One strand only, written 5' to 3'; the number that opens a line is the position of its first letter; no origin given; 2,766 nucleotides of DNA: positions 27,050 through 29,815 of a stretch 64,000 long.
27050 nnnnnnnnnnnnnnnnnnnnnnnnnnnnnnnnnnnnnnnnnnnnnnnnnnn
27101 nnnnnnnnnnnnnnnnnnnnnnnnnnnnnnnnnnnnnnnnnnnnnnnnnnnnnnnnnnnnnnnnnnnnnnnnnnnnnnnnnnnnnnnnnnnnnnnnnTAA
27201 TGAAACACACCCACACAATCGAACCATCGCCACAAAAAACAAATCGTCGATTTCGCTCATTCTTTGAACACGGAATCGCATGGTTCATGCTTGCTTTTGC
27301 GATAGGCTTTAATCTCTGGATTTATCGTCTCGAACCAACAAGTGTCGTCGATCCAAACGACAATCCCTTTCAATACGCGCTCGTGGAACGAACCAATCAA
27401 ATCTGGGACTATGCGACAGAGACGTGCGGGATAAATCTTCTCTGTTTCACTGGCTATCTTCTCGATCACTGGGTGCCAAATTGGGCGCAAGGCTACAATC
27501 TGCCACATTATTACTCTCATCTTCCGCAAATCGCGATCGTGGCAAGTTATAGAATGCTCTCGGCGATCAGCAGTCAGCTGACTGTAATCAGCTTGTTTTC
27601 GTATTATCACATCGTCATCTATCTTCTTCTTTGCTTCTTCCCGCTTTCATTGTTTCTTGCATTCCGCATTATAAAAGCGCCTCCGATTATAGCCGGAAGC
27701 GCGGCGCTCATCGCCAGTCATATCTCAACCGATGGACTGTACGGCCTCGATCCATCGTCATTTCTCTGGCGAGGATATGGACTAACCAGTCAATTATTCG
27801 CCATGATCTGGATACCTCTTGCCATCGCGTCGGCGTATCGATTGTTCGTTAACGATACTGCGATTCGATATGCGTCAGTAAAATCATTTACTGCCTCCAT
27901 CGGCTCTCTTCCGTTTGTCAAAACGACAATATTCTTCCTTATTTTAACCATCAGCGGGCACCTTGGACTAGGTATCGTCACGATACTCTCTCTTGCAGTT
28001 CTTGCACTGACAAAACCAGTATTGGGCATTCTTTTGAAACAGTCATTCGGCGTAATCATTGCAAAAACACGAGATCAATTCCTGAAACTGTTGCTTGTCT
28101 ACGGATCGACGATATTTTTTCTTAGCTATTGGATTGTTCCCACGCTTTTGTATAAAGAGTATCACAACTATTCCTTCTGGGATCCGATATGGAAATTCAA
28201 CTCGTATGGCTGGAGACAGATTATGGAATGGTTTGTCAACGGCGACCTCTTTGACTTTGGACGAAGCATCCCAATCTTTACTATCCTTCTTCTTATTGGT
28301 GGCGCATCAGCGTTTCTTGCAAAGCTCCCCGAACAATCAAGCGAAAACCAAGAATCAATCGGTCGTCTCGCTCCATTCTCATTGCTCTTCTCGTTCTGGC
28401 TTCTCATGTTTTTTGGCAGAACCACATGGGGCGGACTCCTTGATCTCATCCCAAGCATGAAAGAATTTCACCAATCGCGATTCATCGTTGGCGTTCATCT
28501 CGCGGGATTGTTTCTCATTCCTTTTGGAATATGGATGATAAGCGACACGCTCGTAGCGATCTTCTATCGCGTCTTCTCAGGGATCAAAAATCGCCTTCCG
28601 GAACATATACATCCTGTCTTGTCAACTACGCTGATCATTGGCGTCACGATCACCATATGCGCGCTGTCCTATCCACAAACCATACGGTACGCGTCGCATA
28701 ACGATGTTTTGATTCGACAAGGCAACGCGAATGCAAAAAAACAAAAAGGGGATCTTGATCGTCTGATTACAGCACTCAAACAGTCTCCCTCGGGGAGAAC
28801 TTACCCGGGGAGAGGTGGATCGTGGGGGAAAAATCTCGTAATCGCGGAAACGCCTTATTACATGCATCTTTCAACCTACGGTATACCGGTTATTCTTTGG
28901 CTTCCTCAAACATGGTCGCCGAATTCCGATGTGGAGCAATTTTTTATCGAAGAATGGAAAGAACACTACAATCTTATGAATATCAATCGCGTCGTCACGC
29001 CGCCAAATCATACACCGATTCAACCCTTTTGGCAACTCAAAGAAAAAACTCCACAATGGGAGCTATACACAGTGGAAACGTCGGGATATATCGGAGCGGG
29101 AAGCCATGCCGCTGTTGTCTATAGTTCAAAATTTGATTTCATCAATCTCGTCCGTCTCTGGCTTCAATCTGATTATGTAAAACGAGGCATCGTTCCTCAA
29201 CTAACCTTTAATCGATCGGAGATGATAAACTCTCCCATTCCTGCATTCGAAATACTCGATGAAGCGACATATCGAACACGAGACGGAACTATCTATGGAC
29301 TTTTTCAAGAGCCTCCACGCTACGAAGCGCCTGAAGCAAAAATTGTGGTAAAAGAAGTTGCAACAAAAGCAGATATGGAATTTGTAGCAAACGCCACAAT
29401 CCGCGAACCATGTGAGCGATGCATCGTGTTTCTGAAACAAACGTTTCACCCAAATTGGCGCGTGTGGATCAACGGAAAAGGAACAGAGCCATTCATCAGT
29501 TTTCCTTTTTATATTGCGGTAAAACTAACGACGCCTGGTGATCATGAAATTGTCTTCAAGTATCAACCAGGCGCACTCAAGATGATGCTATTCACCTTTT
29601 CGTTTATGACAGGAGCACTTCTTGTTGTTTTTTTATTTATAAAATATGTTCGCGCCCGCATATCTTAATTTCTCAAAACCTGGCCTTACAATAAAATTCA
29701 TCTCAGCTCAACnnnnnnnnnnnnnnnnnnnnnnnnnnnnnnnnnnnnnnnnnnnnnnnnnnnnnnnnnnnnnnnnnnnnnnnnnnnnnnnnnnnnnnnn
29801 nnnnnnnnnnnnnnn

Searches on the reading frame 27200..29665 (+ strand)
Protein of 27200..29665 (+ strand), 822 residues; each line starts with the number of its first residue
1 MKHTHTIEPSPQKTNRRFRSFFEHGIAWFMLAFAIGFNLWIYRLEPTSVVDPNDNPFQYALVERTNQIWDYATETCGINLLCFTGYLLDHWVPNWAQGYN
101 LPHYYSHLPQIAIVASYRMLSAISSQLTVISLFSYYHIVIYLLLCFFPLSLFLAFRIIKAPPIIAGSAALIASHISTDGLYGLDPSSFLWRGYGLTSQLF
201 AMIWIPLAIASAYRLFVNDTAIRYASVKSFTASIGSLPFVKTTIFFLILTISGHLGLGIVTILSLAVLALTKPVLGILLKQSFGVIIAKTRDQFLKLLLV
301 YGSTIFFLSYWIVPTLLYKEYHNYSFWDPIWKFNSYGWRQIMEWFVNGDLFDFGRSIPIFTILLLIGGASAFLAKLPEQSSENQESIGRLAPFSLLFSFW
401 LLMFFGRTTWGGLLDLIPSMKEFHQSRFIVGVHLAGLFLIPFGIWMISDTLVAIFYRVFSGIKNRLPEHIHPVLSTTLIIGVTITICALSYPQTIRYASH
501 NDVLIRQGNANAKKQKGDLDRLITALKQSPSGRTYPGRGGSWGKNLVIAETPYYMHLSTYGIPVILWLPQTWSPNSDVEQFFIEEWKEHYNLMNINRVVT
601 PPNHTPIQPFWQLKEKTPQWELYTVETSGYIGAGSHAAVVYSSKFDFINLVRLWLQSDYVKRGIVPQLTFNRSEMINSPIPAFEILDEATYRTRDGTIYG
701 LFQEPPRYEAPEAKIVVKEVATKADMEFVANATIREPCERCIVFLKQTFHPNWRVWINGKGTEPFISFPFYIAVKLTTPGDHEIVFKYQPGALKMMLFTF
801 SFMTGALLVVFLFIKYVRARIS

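Call 5: search_protein_families(library=pfam, proteins=[window:27200-29665:+], max_evalue=1)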
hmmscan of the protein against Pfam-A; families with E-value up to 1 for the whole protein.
window:27200-29665:+ (822 aa): 0 families

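Call 6: search_protein_families(library=ncbifam, proteins=[window:27200-29665:+], max_evalue=1)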
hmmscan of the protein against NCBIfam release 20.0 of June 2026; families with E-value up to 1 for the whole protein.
window:27200-29665:+ (822 aa): 0 families

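Call 35: find_homologous_proteins(query=window:27200-29665:+)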
Query window:27200-29665:+ (822 aa): 401 proteins with E <= 0.001 among 8000 candidates; the best 120 are listed.
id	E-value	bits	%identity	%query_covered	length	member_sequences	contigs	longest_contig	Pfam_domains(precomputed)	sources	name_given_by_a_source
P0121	0.0e+0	1903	100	100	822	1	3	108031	-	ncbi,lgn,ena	-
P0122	0.0e+0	1204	65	96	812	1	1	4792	-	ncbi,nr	ncbi:MAG: YfhO family protein [Patescibacteria group bacterium]|nr:YfhO family protein [Patescibacte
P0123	0.0e+0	1078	57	96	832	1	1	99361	-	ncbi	-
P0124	1.2e-285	968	52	95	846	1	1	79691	-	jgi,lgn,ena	-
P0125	5.8e-275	933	53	96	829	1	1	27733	-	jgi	jgi:hypothetical protein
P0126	1.9e-274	931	52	96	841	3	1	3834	-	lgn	-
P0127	2.4e-264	898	51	96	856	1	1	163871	-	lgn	-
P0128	6.5e-258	876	50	95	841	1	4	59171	-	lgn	-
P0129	3.1e-257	874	50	94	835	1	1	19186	-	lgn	-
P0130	1.9e-256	872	49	96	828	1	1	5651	-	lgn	-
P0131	2.0e-254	865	48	97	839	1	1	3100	-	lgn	-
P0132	2.2e-254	865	48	97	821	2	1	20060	PF09586.17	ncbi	-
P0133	5.4e-254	863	51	97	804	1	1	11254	-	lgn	-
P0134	5.4e-251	854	49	97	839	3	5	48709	-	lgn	-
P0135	1.6e-247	842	50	94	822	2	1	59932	-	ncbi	-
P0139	6.3e-240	817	50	95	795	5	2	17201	PF09586.17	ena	-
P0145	8.0e-237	807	45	97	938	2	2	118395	PF09586.17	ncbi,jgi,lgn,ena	-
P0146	6.7e-236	804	46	97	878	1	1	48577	PF09586.17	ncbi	-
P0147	4.9e-235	801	50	95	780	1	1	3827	PF09586.17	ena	-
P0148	8.4e-235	800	50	94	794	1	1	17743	PF09586.17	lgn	-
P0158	9.8e-232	790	48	96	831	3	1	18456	PF09586.17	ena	-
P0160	2.0e-231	789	48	95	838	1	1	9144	PF09586.17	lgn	-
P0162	4.7e-231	788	47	97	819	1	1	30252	PF09586.17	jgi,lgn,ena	-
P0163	4.8e-231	788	49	95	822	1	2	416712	PF09586.17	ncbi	-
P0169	5.4e-230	784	48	96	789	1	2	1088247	PF09586.17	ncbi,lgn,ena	-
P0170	1.5e-229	783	46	97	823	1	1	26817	PF09586.17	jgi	jgi:Bacterial membrane protein YfhO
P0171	3.0e-229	782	46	97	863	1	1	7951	PF09586.17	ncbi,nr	ncbi:MAG: hypothetical protein Q7S76_02190 [bacterium]|nr:hypothetical protein [bacterium]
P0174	2.7e-228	778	48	97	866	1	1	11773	PF09586.17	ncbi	-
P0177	7.0e-228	777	49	94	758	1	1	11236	PF09586.17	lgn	-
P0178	2.0e-227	776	48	97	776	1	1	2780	PF09586.17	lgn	-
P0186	7.2e-226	770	46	95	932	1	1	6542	PF09586.17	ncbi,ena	-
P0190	1.7e-225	769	47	95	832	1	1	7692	PF09586.17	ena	-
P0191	2.6e-225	769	47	93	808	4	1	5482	PF09586.17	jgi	-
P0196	1.5e-223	763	46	94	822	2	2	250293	PF09586.17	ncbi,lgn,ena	-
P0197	2.2e-223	762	46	95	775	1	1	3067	PF09586.17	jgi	jgi:hypothetical protein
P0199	2.6e-223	762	47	96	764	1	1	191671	PF09586.17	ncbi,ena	-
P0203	6.1e-223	761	46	96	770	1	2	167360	PF09586.17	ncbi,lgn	-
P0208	1.3e-222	760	46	98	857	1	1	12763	PF09586.17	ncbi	-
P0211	7.6e-222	757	47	95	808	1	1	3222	PF09586.17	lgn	-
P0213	1.9e-221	756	45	96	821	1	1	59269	PF09586.17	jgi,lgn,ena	-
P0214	6.0e-221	754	47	93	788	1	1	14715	PF09586.17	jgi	jgi:hypothetical protein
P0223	1.9e-220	752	45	96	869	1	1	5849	PF09586.17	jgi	jgi:hypothetical protein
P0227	2.8e-220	752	45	96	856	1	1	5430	PF09586.17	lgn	-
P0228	2.9e-220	752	48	96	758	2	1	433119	PF09586.17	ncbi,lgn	-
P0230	4.3e-220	751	47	95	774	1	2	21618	PF09586.17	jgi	jgi:hypothetical protein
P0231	1.1e-219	750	46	97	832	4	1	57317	PF09586.17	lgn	-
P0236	5.2e-219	748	45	95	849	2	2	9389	PF09586.17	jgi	jgi:hypothetical protein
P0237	5.8e-219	748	47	97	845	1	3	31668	PF09586.17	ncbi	-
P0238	8.4e-219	747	46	95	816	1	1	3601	PF09586.17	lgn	-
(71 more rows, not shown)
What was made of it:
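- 27200..29668 (+): YfhO-family GT-C membrane protein (822 aa). Its ATG overlaps the TAA of the CBM51 gene (TAATG). Homologues carry PF09586 and the NCBI name 'YfhO family protein' (call 35).
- On YfhO family (PF09586), the downstream gene: About one third of its 45-50%-identical homologues carry precomputed PF09586, and one is named YfhO family protein by NCBI (call 35).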
